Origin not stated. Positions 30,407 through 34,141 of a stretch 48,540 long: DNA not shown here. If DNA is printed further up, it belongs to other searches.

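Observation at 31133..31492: CheY-type receiver domain inserted inside a tandem HdrA-like flavoprotein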

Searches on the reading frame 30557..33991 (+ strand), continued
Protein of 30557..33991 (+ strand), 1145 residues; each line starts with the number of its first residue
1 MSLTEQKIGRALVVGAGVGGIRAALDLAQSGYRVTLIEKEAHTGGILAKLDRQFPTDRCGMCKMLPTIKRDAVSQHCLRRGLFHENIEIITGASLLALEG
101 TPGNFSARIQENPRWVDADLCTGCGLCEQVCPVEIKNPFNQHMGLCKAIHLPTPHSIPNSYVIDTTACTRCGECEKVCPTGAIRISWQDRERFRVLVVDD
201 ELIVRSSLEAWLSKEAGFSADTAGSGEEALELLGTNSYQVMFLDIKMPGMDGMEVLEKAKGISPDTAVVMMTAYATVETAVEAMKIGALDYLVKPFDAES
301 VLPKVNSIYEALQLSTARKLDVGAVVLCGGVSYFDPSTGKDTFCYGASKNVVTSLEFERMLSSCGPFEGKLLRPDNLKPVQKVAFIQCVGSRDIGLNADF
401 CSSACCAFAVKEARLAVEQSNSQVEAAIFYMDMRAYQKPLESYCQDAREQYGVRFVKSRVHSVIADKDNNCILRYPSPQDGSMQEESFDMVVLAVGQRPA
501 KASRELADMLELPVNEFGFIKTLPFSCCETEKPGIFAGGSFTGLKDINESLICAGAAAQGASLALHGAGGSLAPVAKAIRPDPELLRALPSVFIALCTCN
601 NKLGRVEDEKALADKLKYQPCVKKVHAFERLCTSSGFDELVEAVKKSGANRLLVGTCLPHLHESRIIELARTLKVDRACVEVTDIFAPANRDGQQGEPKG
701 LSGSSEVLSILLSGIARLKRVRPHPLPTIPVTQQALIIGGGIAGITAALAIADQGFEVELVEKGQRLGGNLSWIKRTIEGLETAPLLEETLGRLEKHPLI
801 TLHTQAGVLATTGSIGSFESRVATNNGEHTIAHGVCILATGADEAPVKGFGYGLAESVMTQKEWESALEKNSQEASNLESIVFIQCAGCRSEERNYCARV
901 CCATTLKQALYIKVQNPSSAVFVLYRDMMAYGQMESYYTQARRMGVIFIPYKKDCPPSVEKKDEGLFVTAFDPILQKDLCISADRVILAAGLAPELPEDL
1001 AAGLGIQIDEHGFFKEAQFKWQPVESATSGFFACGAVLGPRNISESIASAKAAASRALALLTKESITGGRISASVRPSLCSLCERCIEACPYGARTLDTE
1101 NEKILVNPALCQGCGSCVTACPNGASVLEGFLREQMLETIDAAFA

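Call 63: predict_structure(alignment_id=A2)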
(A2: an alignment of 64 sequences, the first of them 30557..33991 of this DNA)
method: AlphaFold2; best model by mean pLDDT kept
length: 1145 residues; sequences in the alignment: 64
mean_pLDDT: 80.1   pTM: 0.80
mean pLDDT of the five models: 80.1, 78.9, 78.8, 72.3, 68.7
residues with pLDDT >= 90: 289; 70-90: 635; 50-70: 166; < 50: 55
segments of 3 or more residues with pLDDT < 50: 1-6, 53-67, 69-82, 574-577, 692-701, 892-894
pLDDT, mean of each block of 10 residues (from residue 1): 45 89 85 87 72 41 47 38 68 87 89 74 81 85 82 70 81 81 67 86 87 80 92 89 88 90 85 74 79 73 71 70 88 83 86 89 79 90 91 63 81 89 91 61 81 89 83 83 89 88 87 87 91 90 74 92 83 53 73 86 64 86 88 79 88 79 71 75 70 42 71 82 67 94 96 94 90 85 93 96 91 85 89 93 84 90 86 76 84 60 89 92 82 81 91 87 90 85 92 81 78 66 71 84 89 90 76 70 76 74 77 73 71 69 67
secondary structure, 60 per line:
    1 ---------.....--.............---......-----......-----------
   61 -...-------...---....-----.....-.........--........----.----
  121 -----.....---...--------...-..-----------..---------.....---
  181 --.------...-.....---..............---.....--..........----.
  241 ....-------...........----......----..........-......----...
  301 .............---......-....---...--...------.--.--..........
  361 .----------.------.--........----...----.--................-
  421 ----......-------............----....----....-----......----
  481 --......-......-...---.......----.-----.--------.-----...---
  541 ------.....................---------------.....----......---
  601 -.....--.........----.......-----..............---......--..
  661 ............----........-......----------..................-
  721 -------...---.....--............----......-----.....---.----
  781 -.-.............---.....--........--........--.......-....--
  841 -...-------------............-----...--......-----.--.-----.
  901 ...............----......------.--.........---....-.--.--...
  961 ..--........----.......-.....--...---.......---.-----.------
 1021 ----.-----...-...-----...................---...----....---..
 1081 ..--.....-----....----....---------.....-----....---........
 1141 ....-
elements in order (helices of 4 or more, strands of 3 or more residues): E10-14 H18-29 E33-38 H45-49 H78-81 E87-91 E93-101 E104-111 H126-130 E134-136 E145-147 H173-177 E194-198 H202-215 E219-223 H226-235 E240-244 H252-262 E267-272 H277-286 E288-293 H298-313 E317-322 E324-327 E331-333 E351-353 H354-361 E382-389 H404-419 E425-430 H438-449 E454-457 E462-465 E471-476 E483-488 E490-495 E497-499 H503-509 E535-537 H547-567 H583-587 E592-597 H602-606 H609-617 E622-628 H634-647 E651-656 H659-672 E680-684 H686-691 H702-719 E728-730 E734-738 H742-752 E757-762 H769-772 H784-796 E800-804 E807-814 E817-824 E827-833 E835-838 E842-844 E858-860 H861-869 E880-885 H900-915 E920-925 H935-943 E947-950 E958-962 E965-972 E977-983 E985-989 E992-994 H998-1004 E1031-1033 H1043-1061 E1065-1067 E1072-1075 H1079-1082 H1085-1089 E1095-1098 E1103-1106 H1116-1120 E1126-1129 H1133-1144

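Call 66: fold_search(model_id=the predicted structure, library=pdb)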
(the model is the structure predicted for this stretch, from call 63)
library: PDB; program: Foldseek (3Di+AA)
matches with E <= 10: 1955; with E <= 0.001: 1076
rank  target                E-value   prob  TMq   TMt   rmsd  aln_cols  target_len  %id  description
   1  8rvu_A                8.9e-42  1.00  0.36  0.58   7.8       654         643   27  CryoEM structure of the Elp-Hdr complex of Methanothermobacter marburgensis state 2 (composite structure) (released 2025-05-14)
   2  8rvy_A                1.2e-41  1.00  0.42  0.72   4.5       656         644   27  CryoEM structure of the Elp-Hdr complex of Methanothermobacter marburgensis state 1 (composite structure) (released 2025-05-14)
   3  5odc_A                2.4e-41  1.00  0.31  0.51  10.2       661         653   25  Heterodisulfide reductase / [NiFe]-hydrogenase complex from Methanothermococcus thermolithotrophicus at 2.3 A resoluti (released 2017-08-30)
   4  5odh_A                1.1e-40  1.00  0.30  0.51  10.4       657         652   25  Heterodisulfide reductase / [NiFe]-hydrogenase complex from Methanothermococcus thermolithotrophicus soaked with heter (released 2017-08-30)
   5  5odi_A                4.9e-40  1.00  0.30  0.51  10.3       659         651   25  Heterodisulfide reductase / [NiFe]-hydrogenase complex from Methanothermococcus thermolithotrophicus cocrystallized wi (released 2017-08-30)
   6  8rvu_a                7.5e-40  1.00  0.35  0.90   4.6       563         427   26  CryoEM structure of the Elp-Hdr complex of Methanothermobacter marburgensis state 2 (composite structure) (released 2025-05-14)
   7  8rwn_A                1.1e-39  1.00  0.35  0.90   4.6       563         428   27  CryoEM structure of the Hdr(ABC)2 subunits of the Elp-Hdr complex of Methanothermobacter marburgensis (released 2025-05-14)
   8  7bkd_A                5.8e-39  1.00  0.43  0.72   4.4       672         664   22  Formate dehydrogenase - heterodisulfide reductase - formylmethanofuran dehydrogenase complex from Methanospirillum hun (released 2021-09-29)
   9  7bkb_A                1.6e-38  1.00  0.35  0.55   8.0       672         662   22  Formate dehydrogenase - heterodisulfide reductase - formylmethanofuran dehydrogenase complex from Methanospirillum hun (released 2021-09-29)
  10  7bke_A                2.3e-33  1.00  0.35  0.87   3.9       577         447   25  Formate dehydrogenase - heterodisulfide reductase - formylmethanofuran dehydrogenase complex from Methanospirillum hun (released 2021-09-29)
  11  7bkd_a                4.4e-32  1.00  0.35  0.87   3.4       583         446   25  Formate dehydrogenase - heterodisulfide reductase - formylmethanofuran dehydrogenase complex from Methanospirillum hun (released 2021-09-29)
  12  6tjr_A                9.1e-24  1.00  0.27  0.86   2.8       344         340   26  Structure of HdrA-like subunit from Hyphomicrobium denitrificans (released 2020-08-19)
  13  3cty_B                1.0e-15  1.00  0.21  0.69   5.2       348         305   16  Crystal structure of T. acidophilum thioredoxin reductase (released 2009-02-24)
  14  1hyu                  6.9e-15  1.00  0.20  0.39  25.4       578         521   13  CRYSTAL STRUCTURE OF INTACT AHPF (released 2001-02-14)
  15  3cty_A                8.6e-15  1.00  0.21  0.69   5.1       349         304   16  Crystal structure of T. acidophilum thioredoxin reductase (released 2009-02-24)
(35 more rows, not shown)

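Call 69: search_protein_representatives(protein=window:30557-33991:+)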
Query: 1145 residues. Proteins with E-value up to 0.001 (for the whole library): 551970; up to 1e-10: 69280; up to 1e-30: 1892. The best 150 are listed.
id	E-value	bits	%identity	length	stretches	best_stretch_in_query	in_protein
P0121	0.0e+00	1261.5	50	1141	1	6-1144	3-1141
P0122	0.0e+00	1116.1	47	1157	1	6-1143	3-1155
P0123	3.4e-284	962.1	45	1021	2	320-1144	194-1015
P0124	2.6e-282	955.8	42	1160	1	6-1143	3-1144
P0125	1.4e-281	953.4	41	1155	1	11-1144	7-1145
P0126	3.7e-280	948.7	45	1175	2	12-622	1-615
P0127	4.4e-277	938.5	42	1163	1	7-1143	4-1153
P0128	1.1e-274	930.6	47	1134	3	9-582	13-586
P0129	1.3e-270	917.0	44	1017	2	314-1143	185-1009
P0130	2.1e-268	909.8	45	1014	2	318-1142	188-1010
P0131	2.8e-262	889.5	51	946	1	5-826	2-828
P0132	4.0e-255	865.8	44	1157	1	7-1132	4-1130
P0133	2.9e-244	829.8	41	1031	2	319-1144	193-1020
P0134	1.5e-237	807.7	46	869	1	277-1140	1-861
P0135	1.4e-227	774.6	42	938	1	205-1141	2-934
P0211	7.4e-173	593.4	35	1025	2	318-1145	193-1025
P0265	5.1e-156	537.6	37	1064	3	815-1145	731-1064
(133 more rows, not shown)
